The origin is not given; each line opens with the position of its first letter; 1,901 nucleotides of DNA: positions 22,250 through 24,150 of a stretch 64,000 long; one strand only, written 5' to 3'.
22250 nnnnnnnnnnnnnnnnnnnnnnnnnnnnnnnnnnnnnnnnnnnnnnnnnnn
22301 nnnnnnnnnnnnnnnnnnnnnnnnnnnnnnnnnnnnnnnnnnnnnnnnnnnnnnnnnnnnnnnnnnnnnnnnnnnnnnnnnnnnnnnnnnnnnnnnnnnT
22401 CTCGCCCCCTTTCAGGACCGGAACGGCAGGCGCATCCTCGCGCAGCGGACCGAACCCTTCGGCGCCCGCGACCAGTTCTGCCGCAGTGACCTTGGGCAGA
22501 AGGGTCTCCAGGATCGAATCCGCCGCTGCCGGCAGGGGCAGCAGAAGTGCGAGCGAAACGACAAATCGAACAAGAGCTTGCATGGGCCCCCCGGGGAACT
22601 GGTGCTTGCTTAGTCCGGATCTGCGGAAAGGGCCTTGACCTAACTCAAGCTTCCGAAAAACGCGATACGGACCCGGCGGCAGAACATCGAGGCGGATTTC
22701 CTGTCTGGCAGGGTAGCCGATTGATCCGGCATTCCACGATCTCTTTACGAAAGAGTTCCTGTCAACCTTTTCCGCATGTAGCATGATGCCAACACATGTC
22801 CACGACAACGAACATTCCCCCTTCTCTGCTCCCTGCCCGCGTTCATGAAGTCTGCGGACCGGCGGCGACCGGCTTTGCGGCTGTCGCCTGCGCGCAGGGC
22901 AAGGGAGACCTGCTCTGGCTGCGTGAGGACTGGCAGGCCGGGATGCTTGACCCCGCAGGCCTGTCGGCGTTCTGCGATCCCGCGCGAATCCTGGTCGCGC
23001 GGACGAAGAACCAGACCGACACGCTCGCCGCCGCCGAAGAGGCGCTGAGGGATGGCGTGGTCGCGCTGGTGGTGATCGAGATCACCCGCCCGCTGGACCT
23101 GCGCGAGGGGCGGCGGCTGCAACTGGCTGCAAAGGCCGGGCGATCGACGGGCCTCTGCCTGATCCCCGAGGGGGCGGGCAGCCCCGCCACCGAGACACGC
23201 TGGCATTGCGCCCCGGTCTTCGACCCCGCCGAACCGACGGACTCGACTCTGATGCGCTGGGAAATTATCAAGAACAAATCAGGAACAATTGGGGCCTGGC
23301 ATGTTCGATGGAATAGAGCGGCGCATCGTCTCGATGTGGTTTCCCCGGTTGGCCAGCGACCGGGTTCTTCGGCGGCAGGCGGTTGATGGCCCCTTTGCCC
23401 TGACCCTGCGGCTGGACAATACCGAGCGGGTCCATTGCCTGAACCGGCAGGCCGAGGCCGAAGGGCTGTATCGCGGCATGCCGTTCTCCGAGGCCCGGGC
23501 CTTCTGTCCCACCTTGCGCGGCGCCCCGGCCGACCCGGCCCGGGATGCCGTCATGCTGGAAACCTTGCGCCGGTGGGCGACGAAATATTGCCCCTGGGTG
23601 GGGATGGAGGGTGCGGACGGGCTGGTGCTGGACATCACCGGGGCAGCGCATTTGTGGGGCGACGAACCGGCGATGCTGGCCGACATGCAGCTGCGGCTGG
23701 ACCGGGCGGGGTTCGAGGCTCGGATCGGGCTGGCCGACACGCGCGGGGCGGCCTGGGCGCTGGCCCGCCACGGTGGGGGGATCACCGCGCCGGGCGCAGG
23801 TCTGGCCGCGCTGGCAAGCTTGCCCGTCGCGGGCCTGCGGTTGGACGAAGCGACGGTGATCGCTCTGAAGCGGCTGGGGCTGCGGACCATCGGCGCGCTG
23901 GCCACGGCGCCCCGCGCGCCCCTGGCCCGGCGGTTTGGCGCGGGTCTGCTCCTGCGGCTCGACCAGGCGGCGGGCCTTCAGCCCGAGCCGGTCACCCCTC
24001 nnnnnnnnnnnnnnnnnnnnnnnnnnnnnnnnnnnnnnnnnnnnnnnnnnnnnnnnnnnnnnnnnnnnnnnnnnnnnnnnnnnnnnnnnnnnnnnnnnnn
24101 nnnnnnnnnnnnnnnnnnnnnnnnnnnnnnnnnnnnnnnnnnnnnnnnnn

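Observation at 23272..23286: Perfect LexA operator written into the imuA coding sequence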

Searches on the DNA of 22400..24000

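Call 71: search_rna_families(source=window, start=22400, end=24000, threshold=evalue, max_evalue=1)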
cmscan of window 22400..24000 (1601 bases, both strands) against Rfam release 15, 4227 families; matches with E-value up to 1: 1.
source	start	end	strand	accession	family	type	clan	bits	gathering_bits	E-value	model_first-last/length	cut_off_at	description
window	22991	23106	+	RF03018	RT-15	Gene; sRNA;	-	15.8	82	0.56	53-185/192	no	RT-15 RNA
